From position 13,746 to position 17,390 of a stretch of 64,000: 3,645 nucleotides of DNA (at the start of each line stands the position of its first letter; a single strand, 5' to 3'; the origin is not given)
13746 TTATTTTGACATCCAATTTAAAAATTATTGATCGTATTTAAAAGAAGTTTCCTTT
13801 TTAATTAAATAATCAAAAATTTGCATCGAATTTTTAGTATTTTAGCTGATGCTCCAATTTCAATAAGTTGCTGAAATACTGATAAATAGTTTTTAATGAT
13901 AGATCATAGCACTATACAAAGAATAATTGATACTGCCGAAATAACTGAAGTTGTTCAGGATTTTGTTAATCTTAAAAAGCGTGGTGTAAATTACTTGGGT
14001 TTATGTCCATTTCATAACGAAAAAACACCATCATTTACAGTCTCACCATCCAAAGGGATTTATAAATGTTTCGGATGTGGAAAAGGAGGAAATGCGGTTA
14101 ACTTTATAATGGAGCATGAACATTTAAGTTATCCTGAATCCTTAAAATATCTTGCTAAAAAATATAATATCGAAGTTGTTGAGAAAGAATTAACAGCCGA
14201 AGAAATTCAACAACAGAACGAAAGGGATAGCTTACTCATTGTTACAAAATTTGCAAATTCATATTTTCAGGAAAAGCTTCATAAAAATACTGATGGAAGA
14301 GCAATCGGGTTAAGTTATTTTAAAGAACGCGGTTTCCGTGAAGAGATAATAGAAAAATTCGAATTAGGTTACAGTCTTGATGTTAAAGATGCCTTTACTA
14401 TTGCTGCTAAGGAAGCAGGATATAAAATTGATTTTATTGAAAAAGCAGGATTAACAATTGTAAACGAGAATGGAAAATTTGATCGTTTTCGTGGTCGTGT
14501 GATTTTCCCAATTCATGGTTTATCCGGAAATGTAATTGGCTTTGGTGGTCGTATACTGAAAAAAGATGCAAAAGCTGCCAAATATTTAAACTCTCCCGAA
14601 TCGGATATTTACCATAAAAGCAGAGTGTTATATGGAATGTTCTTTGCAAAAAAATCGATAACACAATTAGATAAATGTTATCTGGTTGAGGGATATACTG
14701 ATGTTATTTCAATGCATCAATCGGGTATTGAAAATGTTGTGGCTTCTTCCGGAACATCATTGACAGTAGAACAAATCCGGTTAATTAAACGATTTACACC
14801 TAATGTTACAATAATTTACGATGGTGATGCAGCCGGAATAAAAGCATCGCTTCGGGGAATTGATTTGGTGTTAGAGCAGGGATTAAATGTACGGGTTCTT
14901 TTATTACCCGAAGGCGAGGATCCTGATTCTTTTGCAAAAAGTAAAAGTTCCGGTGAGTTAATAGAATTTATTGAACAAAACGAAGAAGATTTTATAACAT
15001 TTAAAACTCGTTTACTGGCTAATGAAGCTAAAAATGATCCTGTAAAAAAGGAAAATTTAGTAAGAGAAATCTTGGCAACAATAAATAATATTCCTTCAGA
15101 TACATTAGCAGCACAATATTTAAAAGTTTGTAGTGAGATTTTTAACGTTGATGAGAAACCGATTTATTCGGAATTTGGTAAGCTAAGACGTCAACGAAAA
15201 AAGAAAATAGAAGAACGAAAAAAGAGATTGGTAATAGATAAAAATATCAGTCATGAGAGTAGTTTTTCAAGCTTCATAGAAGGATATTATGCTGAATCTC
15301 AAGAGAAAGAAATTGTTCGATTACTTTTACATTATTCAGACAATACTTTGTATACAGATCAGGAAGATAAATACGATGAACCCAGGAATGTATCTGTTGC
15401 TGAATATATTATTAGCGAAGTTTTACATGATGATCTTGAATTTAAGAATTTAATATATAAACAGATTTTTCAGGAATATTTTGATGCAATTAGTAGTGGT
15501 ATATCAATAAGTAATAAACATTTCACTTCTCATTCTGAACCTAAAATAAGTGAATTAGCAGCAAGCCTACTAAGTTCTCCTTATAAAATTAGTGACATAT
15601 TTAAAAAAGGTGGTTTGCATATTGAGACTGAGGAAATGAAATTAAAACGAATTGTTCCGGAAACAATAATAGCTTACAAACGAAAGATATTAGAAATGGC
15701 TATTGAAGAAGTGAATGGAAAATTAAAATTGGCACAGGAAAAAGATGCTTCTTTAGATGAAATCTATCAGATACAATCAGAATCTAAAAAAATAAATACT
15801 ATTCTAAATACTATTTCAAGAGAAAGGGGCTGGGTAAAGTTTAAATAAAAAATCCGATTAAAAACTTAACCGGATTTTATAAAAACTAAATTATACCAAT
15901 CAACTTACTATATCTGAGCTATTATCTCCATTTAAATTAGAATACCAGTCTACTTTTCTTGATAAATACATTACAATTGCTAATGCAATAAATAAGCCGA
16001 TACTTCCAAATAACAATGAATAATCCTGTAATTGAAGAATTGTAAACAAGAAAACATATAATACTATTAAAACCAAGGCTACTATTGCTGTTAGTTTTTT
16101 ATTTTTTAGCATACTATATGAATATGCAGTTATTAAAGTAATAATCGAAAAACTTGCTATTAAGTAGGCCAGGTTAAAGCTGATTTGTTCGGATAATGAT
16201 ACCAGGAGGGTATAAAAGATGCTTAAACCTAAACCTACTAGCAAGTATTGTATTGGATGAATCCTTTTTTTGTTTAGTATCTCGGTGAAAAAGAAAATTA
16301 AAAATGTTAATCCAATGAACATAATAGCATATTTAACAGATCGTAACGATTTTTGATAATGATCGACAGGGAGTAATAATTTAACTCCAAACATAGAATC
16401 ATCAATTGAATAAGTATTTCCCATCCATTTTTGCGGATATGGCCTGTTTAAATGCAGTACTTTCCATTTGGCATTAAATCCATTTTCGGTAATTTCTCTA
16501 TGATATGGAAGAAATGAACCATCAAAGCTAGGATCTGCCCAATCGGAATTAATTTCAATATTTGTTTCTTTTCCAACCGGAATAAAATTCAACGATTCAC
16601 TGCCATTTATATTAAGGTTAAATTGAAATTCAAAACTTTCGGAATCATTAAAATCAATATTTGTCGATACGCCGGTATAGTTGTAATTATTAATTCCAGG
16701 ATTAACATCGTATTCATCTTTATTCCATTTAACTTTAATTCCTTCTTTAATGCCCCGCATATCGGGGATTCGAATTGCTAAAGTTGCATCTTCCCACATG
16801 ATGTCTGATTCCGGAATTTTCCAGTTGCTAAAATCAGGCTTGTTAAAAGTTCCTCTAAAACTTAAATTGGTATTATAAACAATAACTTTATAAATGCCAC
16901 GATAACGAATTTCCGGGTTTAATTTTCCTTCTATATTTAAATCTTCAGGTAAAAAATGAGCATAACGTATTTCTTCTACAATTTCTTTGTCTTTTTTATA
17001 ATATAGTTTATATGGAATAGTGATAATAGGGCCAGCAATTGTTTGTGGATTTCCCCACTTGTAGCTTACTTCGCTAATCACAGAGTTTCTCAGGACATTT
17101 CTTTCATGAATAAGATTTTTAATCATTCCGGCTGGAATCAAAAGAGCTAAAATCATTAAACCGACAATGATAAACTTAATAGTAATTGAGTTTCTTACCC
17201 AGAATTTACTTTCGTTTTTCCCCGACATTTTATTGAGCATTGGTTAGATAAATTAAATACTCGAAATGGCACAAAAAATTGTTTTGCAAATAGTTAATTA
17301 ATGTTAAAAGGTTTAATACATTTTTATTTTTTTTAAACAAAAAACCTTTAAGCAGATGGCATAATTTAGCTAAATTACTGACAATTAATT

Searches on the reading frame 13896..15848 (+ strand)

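Call 20: search_protein_families(library=pfam, proteins=[window:13896-15848:+], max_evalue=0.00001)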
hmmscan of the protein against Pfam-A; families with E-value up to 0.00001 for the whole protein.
window:13896-15848:+ (650 aa): 6 families
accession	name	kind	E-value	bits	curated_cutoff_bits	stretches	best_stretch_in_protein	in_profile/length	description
PF01807.25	Zn_ribbon_DnaG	-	2.8e-37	126.9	24.9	1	4-96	3-95/98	CHC2 zinc finger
PF08275.17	DNAG_N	-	2.2e-35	121.9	26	1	123-251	1-127/128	DNA primase catalytic core, N-terminal domain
PF13155.12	Toprim_2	-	9.2e-23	80.9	22.1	1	262-346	1-87/88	Toprim-like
PF13662.12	Toprim_4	-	2.6e-18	66.5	25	1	261-335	3-84/85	Toprim domain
PF01751.28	Toprim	-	1.2e-11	45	23.1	1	262-333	3-92/96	Toprim domain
PF13362.12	Toprim_3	-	7.8e-07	29.9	27.2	1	262-351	3-93/95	Toprim domain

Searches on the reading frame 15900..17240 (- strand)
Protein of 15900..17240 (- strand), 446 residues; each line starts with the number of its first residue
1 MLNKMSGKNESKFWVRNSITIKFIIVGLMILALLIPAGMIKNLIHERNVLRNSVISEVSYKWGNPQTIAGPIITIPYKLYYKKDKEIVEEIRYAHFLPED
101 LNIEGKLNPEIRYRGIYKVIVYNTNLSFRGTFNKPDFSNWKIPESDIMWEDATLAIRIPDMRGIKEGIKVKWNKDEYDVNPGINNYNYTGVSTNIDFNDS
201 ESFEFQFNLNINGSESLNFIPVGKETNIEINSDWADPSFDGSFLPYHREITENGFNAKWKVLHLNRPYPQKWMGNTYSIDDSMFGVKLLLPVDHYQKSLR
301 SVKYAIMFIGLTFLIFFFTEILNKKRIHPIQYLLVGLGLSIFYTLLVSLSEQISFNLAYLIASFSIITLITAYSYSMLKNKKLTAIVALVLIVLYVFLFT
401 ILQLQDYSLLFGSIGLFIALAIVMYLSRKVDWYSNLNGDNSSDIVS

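Call 20: search_protein_families(library=pfam, proteins=[window:15900-17240:-], max_evalue=0.00001)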
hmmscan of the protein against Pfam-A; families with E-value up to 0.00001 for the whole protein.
window:15900-17240:- (446 aa): 1 family
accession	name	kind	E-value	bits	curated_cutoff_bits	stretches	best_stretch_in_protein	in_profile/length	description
PF06123.17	CreD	-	3.7e-165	550.4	23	1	19-433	2-428/428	Inner membrane protein CreD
